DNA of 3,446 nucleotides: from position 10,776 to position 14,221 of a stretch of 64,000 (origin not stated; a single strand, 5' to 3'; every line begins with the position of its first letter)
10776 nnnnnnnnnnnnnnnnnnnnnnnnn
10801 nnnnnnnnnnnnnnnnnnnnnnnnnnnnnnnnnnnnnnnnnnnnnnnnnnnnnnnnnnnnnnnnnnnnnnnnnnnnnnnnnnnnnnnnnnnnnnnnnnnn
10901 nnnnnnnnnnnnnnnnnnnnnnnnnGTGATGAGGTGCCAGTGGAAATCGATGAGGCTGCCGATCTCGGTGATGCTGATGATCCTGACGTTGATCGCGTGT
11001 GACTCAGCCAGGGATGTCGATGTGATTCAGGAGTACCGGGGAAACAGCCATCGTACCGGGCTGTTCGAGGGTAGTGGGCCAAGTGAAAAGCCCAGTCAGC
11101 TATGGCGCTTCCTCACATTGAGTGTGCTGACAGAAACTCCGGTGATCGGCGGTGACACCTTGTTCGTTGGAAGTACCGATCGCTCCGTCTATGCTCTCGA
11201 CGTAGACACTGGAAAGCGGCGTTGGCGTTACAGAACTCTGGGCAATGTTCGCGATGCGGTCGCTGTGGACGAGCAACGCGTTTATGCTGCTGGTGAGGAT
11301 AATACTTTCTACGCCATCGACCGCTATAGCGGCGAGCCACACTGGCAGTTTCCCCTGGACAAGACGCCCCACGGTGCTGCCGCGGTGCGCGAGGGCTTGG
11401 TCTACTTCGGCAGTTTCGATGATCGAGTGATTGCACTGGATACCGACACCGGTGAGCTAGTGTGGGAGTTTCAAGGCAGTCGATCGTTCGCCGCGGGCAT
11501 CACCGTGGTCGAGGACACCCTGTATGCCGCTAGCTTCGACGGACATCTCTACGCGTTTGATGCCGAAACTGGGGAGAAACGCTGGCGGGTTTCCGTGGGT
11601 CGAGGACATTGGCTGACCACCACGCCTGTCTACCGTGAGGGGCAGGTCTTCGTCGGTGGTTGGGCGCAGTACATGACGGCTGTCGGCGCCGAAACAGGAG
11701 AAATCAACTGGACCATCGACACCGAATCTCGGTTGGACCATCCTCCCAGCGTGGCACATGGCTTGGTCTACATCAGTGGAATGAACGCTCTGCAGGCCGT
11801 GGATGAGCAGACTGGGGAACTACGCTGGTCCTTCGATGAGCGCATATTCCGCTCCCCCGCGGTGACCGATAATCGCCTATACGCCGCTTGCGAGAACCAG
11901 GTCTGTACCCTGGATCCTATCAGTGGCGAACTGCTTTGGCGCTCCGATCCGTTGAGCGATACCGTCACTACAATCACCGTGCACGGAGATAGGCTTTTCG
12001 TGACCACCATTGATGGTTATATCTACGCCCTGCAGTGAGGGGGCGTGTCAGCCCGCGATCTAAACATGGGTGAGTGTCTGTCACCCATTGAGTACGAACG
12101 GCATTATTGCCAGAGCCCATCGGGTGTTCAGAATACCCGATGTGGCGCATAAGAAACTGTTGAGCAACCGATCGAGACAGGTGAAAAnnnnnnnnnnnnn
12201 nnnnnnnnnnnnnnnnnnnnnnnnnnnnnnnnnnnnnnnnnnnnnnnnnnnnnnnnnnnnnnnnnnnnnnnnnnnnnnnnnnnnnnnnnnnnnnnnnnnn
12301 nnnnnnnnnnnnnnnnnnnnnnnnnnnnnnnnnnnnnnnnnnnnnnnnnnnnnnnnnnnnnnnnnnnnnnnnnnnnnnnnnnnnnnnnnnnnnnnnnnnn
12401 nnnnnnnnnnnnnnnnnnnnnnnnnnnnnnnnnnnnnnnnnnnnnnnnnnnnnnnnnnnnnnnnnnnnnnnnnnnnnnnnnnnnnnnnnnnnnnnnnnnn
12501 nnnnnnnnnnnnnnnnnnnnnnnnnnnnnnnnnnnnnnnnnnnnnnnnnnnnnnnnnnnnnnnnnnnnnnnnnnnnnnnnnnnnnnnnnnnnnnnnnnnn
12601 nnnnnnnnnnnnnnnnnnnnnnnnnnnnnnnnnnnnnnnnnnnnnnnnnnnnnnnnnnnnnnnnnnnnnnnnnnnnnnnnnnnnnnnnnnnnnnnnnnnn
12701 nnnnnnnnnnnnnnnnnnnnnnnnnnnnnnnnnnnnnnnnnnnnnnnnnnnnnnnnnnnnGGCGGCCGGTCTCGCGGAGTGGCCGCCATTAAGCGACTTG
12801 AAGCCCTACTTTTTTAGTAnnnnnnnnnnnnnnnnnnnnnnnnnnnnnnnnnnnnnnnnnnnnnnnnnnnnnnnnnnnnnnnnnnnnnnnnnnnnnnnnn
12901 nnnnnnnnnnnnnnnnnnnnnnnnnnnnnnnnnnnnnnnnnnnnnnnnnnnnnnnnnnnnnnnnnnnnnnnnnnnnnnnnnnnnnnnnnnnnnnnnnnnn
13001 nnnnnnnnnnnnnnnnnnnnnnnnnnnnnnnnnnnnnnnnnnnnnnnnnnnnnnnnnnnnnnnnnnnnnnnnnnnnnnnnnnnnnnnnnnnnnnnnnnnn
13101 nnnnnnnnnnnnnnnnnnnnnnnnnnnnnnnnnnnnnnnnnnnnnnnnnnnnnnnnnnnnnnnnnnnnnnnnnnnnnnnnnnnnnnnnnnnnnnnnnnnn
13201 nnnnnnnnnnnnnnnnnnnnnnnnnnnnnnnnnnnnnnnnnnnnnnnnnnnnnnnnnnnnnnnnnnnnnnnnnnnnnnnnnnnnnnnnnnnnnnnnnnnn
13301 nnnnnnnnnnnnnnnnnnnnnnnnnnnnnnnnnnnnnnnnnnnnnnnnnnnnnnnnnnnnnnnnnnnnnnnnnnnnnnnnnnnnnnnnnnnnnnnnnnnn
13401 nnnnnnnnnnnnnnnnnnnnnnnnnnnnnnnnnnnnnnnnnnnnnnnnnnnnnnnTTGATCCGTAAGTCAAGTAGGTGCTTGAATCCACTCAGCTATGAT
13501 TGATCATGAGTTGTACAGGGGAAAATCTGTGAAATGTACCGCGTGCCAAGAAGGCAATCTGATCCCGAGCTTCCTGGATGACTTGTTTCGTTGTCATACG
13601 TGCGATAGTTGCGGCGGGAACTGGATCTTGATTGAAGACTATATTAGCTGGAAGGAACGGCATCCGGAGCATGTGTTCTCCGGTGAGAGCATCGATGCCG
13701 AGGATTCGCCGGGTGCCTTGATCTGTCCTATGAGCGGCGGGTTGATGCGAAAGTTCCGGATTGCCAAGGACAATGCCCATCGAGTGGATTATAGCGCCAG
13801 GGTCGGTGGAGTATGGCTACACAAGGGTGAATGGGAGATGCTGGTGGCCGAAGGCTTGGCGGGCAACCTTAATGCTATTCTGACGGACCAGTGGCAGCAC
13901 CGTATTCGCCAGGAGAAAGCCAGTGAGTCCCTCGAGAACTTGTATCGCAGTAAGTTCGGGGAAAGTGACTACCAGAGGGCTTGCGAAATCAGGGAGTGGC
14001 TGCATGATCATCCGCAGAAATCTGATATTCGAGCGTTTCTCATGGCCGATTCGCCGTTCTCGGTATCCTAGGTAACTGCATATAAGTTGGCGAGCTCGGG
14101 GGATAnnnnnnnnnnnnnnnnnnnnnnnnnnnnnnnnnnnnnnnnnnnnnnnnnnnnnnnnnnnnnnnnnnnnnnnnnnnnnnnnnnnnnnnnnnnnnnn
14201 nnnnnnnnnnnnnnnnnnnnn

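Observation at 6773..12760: Operon of large secreted proteins: acidic lipoprotein, MORN-variant repeat protein, PQQ-like beta-propeller lipoprotein, small periplasmic protein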

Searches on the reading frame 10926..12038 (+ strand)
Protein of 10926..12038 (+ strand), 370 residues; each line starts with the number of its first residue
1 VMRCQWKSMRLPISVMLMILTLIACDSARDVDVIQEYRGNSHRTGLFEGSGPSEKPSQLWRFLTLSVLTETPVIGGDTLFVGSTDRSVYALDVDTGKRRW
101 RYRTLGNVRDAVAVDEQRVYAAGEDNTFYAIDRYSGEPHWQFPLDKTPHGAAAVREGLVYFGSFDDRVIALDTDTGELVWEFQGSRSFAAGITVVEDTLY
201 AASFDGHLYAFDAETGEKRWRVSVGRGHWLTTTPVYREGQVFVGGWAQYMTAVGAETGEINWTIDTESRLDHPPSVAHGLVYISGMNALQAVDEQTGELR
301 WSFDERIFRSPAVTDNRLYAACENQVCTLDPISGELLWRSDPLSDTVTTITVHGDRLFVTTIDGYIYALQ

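Call 3: search_protein_families(library=pfam, proteins=[window:10926-12038:+], max_evalue=0.01)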
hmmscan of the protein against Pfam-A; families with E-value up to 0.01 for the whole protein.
window:10926-12038:+ (370 aa): 9 families
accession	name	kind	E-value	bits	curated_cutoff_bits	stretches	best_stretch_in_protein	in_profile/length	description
PF13360.13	PQQ_2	-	3.3e-60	204.1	27.6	4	57-181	14-143/233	Outer membrane protein assembly factor BamB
PF13570.13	Beta-prop_ACSF4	-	6.4e-37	128.1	133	2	76-225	61-213/329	Beta-alanine-activating enzyme, beta-propeller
PF01011.28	PQQ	-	1.3e-27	97.2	26.7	2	68-108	49-89/595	Glucose/ethanol/alcohol dehydrogenase, beta-propeller domain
PF25292.1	Beta-prop_CGLA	-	8.7e-06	25.8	26.8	0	164-250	7-99/316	Lambda-carrageenase beta-propeller domain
PF25293.1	Beta-prop_EMC1_N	-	1.4e-05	25.4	34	0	96-237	8-160/219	EMC1 N-terminal beta-propeller domain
PF23727.1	Beta-prop_FAM234A_B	-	0.00029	19.9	26.4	0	281-305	94-118/467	FAM234A/B beta-propeller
PF23414.1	Beta-prop_EML_2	-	0.00067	19.5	90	0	114-221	8-118/266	Echinoderm microtubule-associated protein second beta-propeller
PF25047.1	Beta-prop_TEP1_2nd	-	0.0023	17.5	89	0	151-214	142-205/255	TEP-1 second beta-propeller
PF24796.1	WDR55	-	0.0033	16.9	200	0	76-126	65-116/296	WDR55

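Call 4: search_protein_families(library=ncbifam, proteins=[window:10926-12038:+], max_evalue=0.01)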
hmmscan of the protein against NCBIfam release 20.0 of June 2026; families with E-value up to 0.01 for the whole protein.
window:10926-12038:+ (370 aa): 9 families
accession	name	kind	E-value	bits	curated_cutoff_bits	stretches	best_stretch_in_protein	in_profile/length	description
TIGR03300.1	assembly_YfgL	equivalog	1.3e-46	159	285.2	3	190-305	59-173/377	outer membrane protein assembly factor BamB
NF053615.1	SerThrKinAfsKStmc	equivalog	7.2e-42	144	1300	3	66-217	654-805/809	protein serine/threonine kinase AfsK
NF008351.0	PRK11138.1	equivalog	3e-32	111.6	423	3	194-305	67-188/394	outer membrane protein assembly factor BamB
TIGR03075.1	PQQ_enz_alc_DH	subfamily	1.1e-24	86.9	480.05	3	114-182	67-146/530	PQQ-dependent dehydrogenase, methanol/ethanol family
TIGR04528.1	acido_non_PQQ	subfamily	2.2e-23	82.8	650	3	154-272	56-187/493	acido-empty-quinoprotein group A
TIGR03074.1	PQQ_membr_DH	subfamily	3.9e-17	61.4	832.65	1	70-182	207-305/783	membrane-bound PQQ-dependent dehydrogenase, glucose/quinate/shikimate family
NF041516.1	PA2928_fam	subfamily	3.1e-11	43.2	70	1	161-220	64-125/376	PA2928 family protein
NF050114.1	Rv3212_fam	equivalog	2.1e-09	37.1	150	0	58-103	56-98/393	Rv3212 family protein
NF040673.1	PLuB_PQQ_rpt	exception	8.9e-09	34.8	250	0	161-227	259-330/395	PLuB system PQQ-binding repeat protein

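Call 42: search_solved_structures(query=window:10950-12038:+, max_evalue=0.00001)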
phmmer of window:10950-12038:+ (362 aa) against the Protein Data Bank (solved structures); distinct sequences matched with E-value up to 0.00001: 67 (the best 60 are shown).
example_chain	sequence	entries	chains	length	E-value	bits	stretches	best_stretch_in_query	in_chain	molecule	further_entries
6tjh_A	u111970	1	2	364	1.6e-62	215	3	49-218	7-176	Cake9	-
6tji_A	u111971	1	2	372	9.5e-47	163.1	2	49-245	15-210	Cake10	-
6tjf_A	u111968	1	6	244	6.1e-43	150.6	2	49-219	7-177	Cake6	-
6tjg_A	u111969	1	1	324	3e-42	148.3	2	49-218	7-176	Cake8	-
8prj_A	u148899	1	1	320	2.1e-40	142.3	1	70-217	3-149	v31Bagel8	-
7awz_A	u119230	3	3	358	1.8e-38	135.9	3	49-215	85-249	Scone-E | SconeE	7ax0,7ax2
3hxj_A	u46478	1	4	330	9.6e-34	120.3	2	50-236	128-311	Pyrrolo-quinoline quinone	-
7awy_A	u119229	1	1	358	1.3e-32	116.6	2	49-234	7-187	Scone-R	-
7dxn_A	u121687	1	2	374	5.7e-29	104.6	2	49-245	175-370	Membrane associated protein kinase with beta-propeller domain, pyrrolo-quinoline quinone b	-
7evf_AA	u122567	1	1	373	2.9e-26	95.8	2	48-245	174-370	PQQ_3 domain-containing protein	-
6tje_A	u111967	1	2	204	5e-26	95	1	49-243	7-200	Cake5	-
7eq5_A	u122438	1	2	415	4.7e-23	85.2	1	65-295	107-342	Membrane associated protein kinase with beta-propeller domain, pyrrolo-quinoline quinone b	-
6tjd_A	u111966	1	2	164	4.3e-21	78.7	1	49-203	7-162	Cake4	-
8pra_A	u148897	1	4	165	1.2e-19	73.9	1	51-204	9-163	Cell surface protein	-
8prs_A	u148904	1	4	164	1.5e-19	73.7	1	61-213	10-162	nvBagel4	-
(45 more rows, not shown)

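Call 102: search_protein_families(library=padloc, proteins=[window:10929-12038:+], max_evalue=0.01)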
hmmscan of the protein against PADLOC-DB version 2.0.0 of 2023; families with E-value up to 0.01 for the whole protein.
window:10929-12038:+ (369 aa): 0 families

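Call 103: search_protein_families(library=phrogs, proteins=[window:10929-12038:+], max_evalue=0.01)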
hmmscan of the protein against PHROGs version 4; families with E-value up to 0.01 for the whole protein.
window:10929-12038:+ (369 aa): 1 family
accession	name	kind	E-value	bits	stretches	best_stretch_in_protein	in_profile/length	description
phrog_8401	-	other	5.1e-12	44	1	78-303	3868-4093/4158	beta-propeller repeat protein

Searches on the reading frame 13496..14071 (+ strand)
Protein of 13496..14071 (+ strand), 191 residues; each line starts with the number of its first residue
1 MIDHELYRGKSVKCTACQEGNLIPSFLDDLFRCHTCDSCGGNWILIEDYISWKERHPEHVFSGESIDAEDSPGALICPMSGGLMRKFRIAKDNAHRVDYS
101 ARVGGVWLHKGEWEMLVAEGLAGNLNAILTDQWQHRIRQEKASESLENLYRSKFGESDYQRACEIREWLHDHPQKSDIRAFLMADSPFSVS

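Call 3: search_protein_families(library=pfam, proteins=[window:13496-14071:+], max_evalue=0.01)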
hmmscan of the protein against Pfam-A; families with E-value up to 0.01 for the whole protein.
window:13496-14071:+ (191 aa): 1 family
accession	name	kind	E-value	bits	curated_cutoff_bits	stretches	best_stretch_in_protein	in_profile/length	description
PF13453.11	Zn_ribbon_TFIIB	-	5.3e-09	35.8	22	1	13-55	1-41/41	Transcription factor zinc-finger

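Call 4: search_protein_families(library=ncbifam, proteins=[window:13496-14071:+], max_evalue=0.01)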
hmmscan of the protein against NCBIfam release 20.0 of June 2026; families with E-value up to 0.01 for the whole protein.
window:13496-14071:+ (191 aa): 1 family
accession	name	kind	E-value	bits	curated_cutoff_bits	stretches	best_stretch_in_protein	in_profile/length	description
NF004633.0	PRK05978.1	subfamily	0.0015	17.8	187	1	4-37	27-60/149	hypothetical protein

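Call 102: search_protein_families(library=padloc, proteins=[window:13496-14071:+], max_evalue=0.01)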
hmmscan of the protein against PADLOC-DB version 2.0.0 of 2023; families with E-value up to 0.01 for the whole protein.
window:13496-14071:+ (191 aa): 0 families
